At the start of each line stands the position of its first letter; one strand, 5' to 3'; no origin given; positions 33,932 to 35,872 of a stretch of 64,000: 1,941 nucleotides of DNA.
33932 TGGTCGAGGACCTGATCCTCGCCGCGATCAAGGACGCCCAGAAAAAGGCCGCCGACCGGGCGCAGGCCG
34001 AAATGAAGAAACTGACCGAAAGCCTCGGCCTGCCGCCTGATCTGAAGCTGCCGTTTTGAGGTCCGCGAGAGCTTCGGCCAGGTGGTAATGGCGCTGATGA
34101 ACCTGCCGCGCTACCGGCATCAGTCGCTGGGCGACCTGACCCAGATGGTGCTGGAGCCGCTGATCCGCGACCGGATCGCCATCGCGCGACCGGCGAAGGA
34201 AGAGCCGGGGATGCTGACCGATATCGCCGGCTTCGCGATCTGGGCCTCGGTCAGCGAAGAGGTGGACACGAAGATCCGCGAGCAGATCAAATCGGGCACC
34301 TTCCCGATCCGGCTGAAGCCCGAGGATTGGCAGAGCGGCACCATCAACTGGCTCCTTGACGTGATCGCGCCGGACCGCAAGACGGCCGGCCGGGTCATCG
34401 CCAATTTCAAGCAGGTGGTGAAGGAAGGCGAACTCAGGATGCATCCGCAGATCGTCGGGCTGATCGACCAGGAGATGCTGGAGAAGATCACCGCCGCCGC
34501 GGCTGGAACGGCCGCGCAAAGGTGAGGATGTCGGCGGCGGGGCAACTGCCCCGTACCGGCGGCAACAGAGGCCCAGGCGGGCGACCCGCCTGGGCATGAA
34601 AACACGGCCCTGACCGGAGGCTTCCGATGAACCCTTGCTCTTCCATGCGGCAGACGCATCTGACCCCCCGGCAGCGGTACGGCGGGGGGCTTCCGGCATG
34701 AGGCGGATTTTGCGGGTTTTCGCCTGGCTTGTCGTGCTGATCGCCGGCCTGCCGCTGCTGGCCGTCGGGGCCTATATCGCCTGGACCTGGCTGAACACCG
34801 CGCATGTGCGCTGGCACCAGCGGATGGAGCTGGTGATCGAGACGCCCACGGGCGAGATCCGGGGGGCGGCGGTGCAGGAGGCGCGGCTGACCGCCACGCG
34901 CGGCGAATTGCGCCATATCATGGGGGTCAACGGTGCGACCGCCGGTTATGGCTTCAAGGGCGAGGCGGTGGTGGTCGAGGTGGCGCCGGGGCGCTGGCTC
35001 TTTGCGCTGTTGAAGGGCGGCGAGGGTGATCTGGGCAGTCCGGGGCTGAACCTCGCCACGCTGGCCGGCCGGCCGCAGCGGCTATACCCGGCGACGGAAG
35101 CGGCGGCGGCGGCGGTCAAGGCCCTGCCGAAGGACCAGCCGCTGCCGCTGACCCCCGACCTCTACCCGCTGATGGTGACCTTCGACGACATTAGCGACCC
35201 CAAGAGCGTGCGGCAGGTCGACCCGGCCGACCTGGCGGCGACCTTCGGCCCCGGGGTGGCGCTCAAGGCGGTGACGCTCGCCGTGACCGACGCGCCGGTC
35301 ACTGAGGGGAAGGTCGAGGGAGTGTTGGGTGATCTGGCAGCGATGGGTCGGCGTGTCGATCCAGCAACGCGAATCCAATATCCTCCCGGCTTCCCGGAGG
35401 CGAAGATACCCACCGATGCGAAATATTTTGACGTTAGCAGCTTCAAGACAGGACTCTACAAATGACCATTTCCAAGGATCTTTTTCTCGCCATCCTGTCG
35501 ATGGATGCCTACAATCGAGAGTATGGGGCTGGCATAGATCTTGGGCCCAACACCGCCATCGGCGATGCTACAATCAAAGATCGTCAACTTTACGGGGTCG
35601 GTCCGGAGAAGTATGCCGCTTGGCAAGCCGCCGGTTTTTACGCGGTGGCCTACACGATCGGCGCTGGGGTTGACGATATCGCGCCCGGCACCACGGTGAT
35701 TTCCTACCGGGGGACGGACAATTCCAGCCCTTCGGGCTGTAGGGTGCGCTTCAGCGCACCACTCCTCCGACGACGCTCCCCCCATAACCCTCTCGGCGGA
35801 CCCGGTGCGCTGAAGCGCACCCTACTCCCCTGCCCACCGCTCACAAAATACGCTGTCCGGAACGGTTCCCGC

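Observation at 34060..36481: A 2.4-kb composite island splits the normally contiguous ybaB-recR pair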

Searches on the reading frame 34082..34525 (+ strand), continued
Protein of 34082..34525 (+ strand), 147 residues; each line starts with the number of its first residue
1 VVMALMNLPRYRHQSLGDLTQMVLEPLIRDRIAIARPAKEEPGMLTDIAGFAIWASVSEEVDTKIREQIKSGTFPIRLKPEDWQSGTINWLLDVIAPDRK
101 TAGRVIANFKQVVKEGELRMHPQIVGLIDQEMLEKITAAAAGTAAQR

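Call 67: predict_structure(alignment_id=A1)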
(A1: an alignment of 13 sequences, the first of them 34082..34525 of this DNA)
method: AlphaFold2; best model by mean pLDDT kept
length: 147 residues; sequences in the alignment: 13
mean_pLDDT: 65.1   pTM: 0.60
mean pLDDT of the five models: 65.1, 47.2, 44.3, 42.5, 40.7
residues with pLDDT >= 90: 0; 70-90: 67; 50-70: 45; < 50: 35
segments of 3 or more residues with pLDDT < 50: 1-10, 19-31, 41-43, 142-147
pLDDT, mean of each block of 10 residues (from residue 1): 35 51 46 56 55 81 87 74 75 77 75 73 77 65 44
secondary structure, 60 per line:
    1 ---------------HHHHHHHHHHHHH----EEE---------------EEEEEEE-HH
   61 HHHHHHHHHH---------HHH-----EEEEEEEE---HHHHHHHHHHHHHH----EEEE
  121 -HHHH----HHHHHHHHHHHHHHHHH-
elements in order: H16-28 E33-35 E51-57 H59-70 E88-95 H99-112 E117-120 H122-125 H130-146

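Call 69: fold_search(model_id=the predicted structure, library=pdb)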
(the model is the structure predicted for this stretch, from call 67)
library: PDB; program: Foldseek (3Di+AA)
matches with E <= 10: 57; with E <= 0.001: 0
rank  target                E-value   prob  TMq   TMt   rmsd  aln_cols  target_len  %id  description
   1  4whn_A                4.6e-03  0.97  0.42  0.37   8.6       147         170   21  Structure of toxin-activating acyltransferase (TAAT) (released 2015-06-03)
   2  4whn_B                4.9e-03  0.97  0.42  0.37   8.7       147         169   20  Structure of toxin-activating acyltransferase (TAAT) (released 2015-06-03)
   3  4whn_C                6.4e-03  0.96  0.40  0.37   8.7       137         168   20  Structure of toxin-activating acyltransferase (TAAT) (released 2015-06-03)
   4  1xex_B                2.5e+00  0.03  0.21  0.20  14.0       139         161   11  Structural biochemistry of ATP-driven dimerization and DNA stimulated activation of SMC ATPases. (released 2004-12-07)
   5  6hrc_A                2.6e+00  0.05  0.19  0.06  10.4        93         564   16  Outward-facing PglK with ATPgammaS bound (released 2019-03-06)
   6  6b0j_A                2.6e+00  0.03  0.15  0.05  12.4        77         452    9  Crystal structure of Ps i-CgsB in complex with k-i-k-neocarrahexaose (released 2018-03-14)
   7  2d4o                  3.0e+00  0.06  0.20  0.21   4.9        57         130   12  Crystal structure of TTHA1254 (I68M mutant) from Thermus thermophilus HB8 (released 2006-04-21)
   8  2d4p                  3.0e+00  0.06  0.20  0.22   4.9        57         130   12  Crystal structure of TTHA1254 (wild type) from Thermus thermophilus HB8 (released 2006-04-21)
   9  4r7t_B                3.2e+00  0.02  0.22  0.14  11.4       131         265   11  Crystal structure of glucosamine-6-phosphate deaminase from Vibrio cholerae (released 2014-10-01)
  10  6e88_B                3.4e+00  0.01  0.12  0.06  16.0       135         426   12  Cryo-EM structure of C. elegans GDP-microtubule (released 2018-10-10)
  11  4ce4_S                4.2e+00  0.02  0.21  0.27  11.5       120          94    9  39S large subunit of the porcine mitochondrial ribosome (released 2013-12-18)
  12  7sp4_c                4.2e+00  0.01  0.17  0.17  15.0       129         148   15  In situ cryo-EM structure of bacteriophage Sf6 gp3:gp7:gp5 complex in conformation 2 at 3.71A resolution (released 2022-11-09)
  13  9pgg_Ax               4.2e+00  0.01  0.17  0.17  15.0       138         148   15  Cryo-EM structure of bacteriophage P22 gp1-gp5-gp4 complex at 2.76 angstrom (released 2026-02-04)
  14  5h66_B                4.2e+00  0.01  0.18  0.15  15.6       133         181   12  Crystal structure of the Bacillus subtilis SMC head domain complexed with the cognate ScpA C-terminal domain (released 2017-03-15)
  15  9j2l_B                4.5e+00  0.03  0.20  0.13  14.4       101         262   15  4,5-DOPA-extradiol-dioxygenase from Mirabilis jalapa (released 2025-08-13)
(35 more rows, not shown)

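Call 77: find_encoding_contigs(protein=P0002, flank=3000, max_places=3)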
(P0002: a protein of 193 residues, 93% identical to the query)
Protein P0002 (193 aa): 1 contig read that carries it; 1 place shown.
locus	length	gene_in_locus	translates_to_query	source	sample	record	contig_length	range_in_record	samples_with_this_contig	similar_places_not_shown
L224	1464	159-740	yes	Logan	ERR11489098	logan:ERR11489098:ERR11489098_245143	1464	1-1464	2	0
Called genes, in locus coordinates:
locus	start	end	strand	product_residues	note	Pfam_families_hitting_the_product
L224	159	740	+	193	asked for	PF02794:HlyC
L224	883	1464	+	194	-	?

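Call 78: find_encoding_contigs(protein=P0003, flank=3000, max_places=3)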
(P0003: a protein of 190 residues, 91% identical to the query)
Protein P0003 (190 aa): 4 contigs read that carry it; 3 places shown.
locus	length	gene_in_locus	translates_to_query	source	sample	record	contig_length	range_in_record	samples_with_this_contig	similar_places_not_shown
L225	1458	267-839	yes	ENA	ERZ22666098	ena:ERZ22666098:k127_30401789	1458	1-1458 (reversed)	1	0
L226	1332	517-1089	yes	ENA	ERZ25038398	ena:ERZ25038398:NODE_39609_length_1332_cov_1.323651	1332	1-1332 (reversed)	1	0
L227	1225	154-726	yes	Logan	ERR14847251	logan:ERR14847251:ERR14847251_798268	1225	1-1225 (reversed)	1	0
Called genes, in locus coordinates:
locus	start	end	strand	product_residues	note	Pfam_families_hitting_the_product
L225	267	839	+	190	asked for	PF02794:HlyC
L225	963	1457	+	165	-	?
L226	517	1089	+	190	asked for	PF02794:HlyC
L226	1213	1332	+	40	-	?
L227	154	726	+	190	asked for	PF02794:HlyC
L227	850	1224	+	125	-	?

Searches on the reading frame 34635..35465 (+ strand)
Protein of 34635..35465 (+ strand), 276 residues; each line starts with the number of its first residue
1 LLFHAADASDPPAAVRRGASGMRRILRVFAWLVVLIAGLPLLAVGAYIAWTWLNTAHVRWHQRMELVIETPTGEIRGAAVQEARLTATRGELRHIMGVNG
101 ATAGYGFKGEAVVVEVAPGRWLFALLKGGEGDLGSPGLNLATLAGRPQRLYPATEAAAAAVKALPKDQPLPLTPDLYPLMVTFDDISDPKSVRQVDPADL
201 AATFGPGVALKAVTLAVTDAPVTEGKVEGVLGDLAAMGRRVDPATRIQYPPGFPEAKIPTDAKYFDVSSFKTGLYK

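Call 4: search_protein_families(library=pfam, proteins=[window:34635-35465:+], max_evalue=0.01)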
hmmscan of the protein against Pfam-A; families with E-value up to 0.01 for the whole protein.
window:34635-35465:+ (276 aa): 0 families

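Call 5: search_protein_families(library=ncbifam, proteins=[window:34635-35465:+], max_evalue=1)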
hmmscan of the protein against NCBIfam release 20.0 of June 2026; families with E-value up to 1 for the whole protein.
window:34635-35465:+ (276 aa): 0 families

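Call 6: search_protein_families(library=pfam, proteins=[window:34635-35465:+], max_evalue=10)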
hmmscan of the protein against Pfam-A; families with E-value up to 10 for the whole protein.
window:34635-35465:+ (276 aa): 2 families
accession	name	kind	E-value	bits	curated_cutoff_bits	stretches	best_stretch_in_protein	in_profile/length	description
PF14257.11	DUF4349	-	0.16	11.7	27.7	1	13-51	171-211/213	Domain of unknown function (DUF4349)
PF19744.4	DUF6232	-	0.23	12.4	27.4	1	21-75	36-95/117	Family of unknown function (DUF6232)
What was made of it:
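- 34698..35465 (+): Membrane-anchored protein gene (255 aa), an apparently full-length member of a large uncharacterised family that pairs with lipase-like toxin genes. It is a candidate immunity or partner protein. No Pfam or NCBIfam family matches (calls 4-6).
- Checked: It has no Pfam or NCBIfam family (calls 4-6).
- Tried and rejected: Pfam and NCBIfam gave no family for the membrane protein or the lipase stub (calls 4-6).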

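Call 57: predict_structure(protein=window:34698-35465:+)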
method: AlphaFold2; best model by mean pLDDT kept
length: 255 residues; sequences in the alignment: 1
mean_pLDDT: 40.3   pTM: 0.24
mean pLDDT of the five models: 40.3, 39.4, 39.3, 37.5, 37.5
residues with pLDDT >= 90: 20; 70-90: 12; 50-70: 2; < 50: 221
segments of 3 or more residues with pLDDT < 50: 35-255
pLDDT, mean of each block of 10 residues (from residue 1): 91 92 86 49 31 29 31 30 31 36 35 29 25 33 32 27 30 35 35 33 44 43 38 39 31 25
secondary structure, 60 per line:
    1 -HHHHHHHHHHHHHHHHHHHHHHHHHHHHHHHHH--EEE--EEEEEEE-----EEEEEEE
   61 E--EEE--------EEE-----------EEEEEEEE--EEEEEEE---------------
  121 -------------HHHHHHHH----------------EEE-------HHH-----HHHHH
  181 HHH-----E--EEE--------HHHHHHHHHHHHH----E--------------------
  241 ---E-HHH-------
elements in order: H2-34 E37-39 E42-48 E54-61 E64-66 E75-77 E89-96 E99-105 H134-141 E158-160 H176-183 E192-194 H203-215
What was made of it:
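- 34698..35465 (+): The TM helix spans residues 2-34 (call 57).
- Checked: Residues 2-34 form a confident helix (call 57).
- The immunity role is an inference from gene order only, and the structure model is uninformative (pLDDT 40; call 57).
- Tried and rejected: The single-sequence AlphaFold model was unusable beyond the TM helix (pLDDT 40; call 57), so no fold search was run on it.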

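Call 59: search_protein_representatives(protein=window:34698-35465:+)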
Query: 255 residues. Proteins with E-value up to 0.001 (for the whole library): 2900; up to 1e-10: 1256; up to 1e-30: 44. The best 150 are listed.
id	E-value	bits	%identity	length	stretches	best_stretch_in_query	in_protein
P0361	2.1e-85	302.5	65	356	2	1-185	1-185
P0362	5.1e-72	258.7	90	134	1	1-134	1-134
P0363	1.8e-49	184.8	48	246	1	1-210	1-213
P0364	1.4e-47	178.6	46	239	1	37-255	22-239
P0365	1.3e-46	175.4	52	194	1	1-191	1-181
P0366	4.1e-45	170.5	47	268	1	4-211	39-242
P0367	2.9e-44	167.7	61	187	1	97-243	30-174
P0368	7.7e-44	166.3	45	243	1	19-255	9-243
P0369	1.1e-42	162.5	49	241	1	18-212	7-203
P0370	3.3e-40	154.4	47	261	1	3-214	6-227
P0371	9.4e-40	152.9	45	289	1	15-213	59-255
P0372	2.5e-38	148.3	43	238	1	11-215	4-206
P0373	5.4e-36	140.6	44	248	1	14-222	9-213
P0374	1.0e-35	139.7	49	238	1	23-221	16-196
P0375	1.5e-35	139.2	44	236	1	20-216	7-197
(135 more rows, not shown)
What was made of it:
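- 34698..35465 (+): The family has 2900 representative clusters, typically 220-260 aa (call 59).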

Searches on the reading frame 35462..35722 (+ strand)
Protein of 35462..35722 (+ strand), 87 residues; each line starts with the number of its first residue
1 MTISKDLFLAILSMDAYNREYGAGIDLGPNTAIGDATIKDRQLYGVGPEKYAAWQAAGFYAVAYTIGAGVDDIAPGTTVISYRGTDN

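Call 23: find_homologous_proteins(query=window:35462-35722:+, max_evalue=0.001)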
Query window:35462-35722:+ (87 aa): 397 proteins with E <= 0.001 among 415 candidates; the best 120 are listed.
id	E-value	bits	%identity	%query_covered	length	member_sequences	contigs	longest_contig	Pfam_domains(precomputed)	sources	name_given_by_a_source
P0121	2.7e-34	135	76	99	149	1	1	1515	-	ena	-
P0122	3.5e-28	116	71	99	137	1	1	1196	PF26363.2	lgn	-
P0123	1.4e-26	111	68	100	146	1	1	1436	-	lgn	-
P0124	9.1e-25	105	66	100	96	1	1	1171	-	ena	-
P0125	7.0e-23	99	65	100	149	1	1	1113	PF01764.32,PF26363.2,PF11187.15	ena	-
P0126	1.3e-22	98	66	98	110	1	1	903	-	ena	-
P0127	1.9e-21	94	59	100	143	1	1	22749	-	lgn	-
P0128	1.1e-20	92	57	100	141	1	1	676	-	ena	-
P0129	5.1e-20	90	64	99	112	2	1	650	-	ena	-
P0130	7.6e-20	89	62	97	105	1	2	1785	-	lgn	-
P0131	1.3e-19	88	56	100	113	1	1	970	-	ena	-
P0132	2.4e-19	88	65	82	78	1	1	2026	-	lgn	-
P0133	2.7e-19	87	61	100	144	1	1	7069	PF26363.2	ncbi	-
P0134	4.4e-19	87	57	100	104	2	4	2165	-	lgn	-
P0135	5.7e-19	86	54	100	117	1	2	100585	-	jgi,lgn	jgi:hypothetical protein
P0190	6.3e-15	74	58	99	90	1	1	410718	-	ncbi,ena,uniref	ncbi:hypothetical protein [Profundibacter sp.]|uniref:hypothetical protein n=1 Tax=Profundibacter sp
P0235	4.4e-13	68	62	99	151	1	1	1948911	-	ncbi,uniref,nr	ncbi:hypothetical protein [uncultured Hoeflea sp.]|uniref:hypothetical protein n=1 Tax=uncultured Ho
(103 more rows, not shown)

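Call 25: find_encoding_contigs(protein=P0190, flank=5000, max_places=2)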
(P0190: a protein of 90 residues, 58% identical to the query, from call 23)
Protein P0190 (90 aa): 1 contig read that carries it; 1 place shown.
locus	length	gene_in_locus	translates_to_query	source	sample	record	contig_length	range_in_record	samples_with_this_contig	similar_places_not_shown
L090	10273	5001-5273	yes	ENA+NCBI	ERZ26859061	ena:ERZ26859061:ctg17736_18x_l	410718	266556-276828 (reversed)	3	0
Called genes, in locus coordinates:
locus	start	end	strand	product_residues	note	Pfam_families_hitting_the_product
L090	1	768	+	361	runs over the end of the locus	PF00155:Aminotran_1_2, PF00266:Aminotran_5 (weak)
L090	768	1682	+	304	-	PF03446:NAD_binding_2, PF03807:F420_oxidored, PF02153:PDH_N, PF20463:PDH_C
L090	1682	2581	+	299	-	PF06904:Extensin-like_C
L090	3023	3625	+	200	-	-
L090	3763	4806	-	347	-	PF05598:DUF772, PF01609:DDE_Tnp_1, PF13359:DDE_Tnp_4 (weak), PF13612:DDE_Tnp_1_3 (weak)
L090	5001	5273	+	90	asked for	-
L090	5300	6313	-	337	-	PF09898:DUF2125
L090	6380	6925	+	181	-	PF04752:ChaC, PF06094:GGACT (weak)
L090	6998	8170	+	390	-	-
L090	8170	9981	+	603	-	PF00691:OmpA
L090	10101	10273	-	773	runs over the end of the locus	PF02861:Clp_N, PF13191:AAA_16 (faint), PF00004:AAA, PF17871:AAA_lid_9, PF00004:AAA, PF07724:AAA_2, PF07728:AAA_5, PF10431:ClpB_D2-small, +10 more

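Call 26: find_encoding_contigs(protein=P0235, flank=5000, max_places=2)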
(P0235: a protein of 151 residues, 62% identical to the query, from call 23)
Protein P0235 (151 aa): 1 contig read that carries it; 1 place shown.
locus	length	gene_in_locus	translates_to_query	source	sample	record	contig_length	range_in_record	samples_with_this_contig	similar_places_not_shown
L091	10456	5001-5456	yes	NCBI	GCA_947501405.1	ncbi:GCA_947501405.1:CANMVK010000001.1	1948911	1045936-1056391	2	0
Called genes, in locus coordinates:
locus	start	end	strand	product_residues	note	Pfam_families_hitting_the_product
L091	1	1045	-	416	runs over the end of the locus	PF04347:FliO (weak)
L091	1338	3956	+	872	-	PF00989:PAS (faint), PF08448:PAS_4 (faint), PF13188:PAS_8 (faint), PF13426:PAS_9 (faint), PF00512:HisKA (weak), PF02518:HATPase_c, PF00072:Response_reg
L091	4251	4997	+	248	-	-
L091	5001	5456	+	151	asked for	-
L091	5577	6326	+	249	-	-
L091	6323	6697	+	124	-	-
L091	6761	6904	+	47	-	-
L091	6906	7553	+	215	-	PF13441:Gly-zipper_YMGG, PF13488:Gly-zipper_Omp, PF00691:OmpA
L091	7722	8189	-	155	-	PF00376:MerR, PF13411:MerR_1, PF09278:MerR-DNA-bind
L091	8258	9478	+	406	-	PF00083:Sugar_tr (weak), PF07690:MFS_1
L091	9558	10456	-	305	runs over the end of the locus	PF04227:Indigoidine_A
